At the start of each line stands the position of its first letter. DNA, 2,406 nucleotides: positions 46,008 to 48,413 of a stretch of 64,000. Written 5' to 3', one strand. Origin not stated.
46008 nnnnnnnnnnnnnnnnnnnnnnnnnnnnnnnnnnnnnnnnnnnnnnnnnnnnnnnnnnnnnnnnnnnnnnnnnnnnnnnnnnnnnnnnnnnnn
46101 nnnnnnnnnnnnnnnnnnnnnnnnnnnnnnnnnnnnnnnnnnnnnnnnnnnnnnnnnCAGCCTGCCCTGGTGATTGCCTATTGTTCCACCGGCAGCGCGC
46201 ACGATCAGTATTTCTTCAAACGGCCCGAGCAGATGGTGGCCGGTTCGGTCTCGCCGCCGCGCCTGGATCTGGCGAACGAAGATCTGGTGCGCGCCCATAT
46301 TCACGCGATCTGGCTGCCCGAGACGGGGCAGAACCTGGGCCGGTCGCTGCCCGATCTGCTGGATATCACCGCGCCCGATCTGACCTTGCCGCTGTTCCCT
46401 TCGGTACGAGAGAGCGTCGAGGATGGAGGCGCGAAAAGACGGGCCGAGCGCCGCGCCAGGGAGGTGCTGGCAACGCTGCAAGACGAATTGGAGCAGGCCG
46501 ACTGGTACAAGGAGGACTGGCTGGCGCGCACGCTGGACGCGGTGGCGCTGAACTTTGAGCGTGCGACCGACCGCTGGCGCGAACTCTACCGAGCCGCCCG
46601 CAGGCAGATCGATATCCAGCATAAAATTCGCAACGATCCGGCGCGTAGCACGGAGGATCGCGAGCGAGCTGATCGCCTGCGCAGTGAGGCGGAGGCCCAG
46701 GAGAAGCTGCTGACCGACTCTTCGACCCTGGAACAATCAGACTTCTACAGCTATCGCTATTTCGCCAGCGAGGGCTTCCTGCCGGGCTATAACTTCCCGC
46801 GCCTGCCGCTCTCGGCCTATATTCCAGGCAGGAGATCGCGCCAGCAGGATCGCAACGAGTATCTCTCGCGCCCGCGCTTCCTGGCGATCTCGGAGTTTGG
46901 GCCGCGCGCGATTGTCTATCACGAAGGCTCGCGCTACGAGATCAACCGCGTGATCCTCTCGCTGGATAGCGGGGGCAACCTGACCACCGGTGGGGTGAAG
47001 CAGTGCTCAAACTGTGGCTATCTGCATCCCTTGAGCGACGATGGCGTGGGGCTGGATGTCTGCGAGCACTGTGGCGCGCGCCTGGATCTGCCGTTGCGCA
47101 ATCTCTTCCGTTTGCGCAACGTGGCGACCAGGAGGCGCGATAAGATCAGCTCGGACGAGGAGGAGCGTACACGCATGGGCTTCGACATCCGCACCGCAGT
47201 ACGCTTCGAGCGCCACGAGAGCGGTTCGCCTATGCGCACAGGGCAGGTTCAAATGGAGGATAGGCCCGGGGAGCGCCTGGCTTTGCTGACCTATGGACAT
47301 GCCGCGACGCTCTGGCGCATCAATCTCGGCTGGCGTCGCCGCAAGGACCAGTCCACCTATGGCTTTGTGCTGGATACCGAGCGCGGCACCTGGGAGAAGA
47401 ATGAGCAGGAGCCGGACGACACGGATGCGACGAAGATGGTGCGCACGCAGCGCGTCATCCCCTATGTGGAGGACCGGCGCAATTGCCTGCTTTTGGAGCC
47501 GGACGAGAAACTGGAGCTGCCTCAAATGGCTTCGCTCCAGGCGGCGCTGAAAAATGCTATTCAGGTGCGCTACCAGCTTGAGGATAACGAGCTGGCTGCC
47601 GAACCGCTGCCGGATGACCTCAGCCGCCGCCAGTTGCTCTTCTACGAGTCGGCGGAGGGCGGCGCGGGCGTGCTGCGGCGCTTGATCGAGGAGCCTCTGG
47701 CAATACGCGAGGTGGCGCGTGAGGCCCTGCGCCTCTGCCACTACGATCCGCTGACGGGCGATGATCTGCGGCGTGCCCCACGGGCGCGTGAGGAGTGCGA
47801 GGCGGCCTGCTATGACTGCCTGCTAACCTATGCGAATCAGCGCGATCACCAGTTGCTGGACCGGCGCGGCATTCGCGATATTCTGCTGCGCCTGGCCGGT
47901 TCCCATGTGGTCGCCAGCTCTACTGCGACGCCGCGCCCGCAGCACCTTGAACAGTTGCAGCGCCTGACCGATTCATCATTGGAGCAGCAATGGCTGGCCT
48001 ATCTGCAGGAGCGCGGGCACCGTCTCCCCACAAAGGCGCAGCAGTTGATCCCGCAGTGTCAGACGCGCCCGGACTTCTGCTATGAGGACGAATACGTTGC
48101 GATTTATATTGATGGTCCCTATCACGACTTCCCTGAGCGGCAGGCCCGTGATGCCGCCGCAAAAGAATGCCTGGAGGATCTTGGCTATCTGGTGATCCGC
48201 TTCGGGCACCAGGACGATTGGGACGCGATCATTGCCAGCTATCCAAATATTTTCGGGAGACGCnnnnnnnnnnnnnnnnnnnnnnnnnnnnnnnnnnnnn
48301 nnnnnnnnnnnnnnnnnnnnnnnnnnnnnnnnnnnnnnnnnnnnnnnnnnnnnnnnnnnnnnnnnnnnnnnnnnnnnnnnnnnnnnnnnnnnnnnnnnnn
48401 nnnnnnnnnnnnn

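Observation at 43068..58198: Four-gene helicase/methyltransferase defence island resembling class-1 DISARM but with non-canonical architecture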

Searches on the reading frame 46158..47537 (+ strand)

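Call 58: search_protein_families(library=pfam, proteins=[window:46158-47537:+], max_evalue=1)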
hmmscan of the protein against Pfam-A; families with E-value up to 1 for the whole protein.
window:46158-47537:+ (460 aa): 2 families
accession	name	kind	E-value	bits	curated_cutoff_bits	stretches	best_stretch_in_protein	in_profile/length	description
PF13240.11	Zn_Ribbon_1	-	0.079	13.2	25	0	279-288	12-21/23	zinc-ribbon domain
PF13248.11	Zn_ribbon_3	-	0.58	10.2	27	0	281-309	3-26/26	zinc-ribbon domain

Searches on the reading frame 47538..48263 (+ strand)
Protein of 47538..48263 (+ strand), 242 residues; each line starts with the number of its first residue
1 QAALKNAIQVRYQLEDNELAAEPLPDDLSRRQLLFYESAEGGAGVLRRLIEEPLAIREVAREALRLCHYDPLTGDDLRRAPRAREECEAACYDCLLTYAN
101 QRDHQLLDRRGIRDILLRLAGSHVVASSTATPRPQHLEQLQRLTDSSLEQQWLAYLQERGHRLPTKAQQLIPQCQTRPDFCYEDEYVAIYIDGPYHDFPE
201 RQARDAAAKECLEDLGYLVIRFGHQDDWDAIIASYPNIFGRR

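Call 58: search_protein_families(library=pfam, proteins=[window:47538-48263:+], max_evalue=1)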
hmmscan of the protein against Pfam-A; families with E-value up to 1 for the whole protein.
window:47538-48263:+ (242 aa): 4 families
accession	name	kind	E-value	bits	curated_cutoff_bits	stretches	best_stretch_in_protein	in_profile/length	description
PF09369.15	MZB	-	2.3e-11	44.7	24.2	1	2-95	3-80/80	MrfA Zn-binding domain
PF04480.18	DUF559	-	1e-05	25.8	20.6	1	178-224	46-90/109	Protein of unknown function (DUF559)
PF18741.7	MTES_1575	-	0.0018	18.8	38.2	1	153-225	6-79/96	REase_MTES_1575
PF19361.4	DUF5937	-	0.1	12.2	27.1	0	7-68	104-167/267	Family of unknown function (DUF5937)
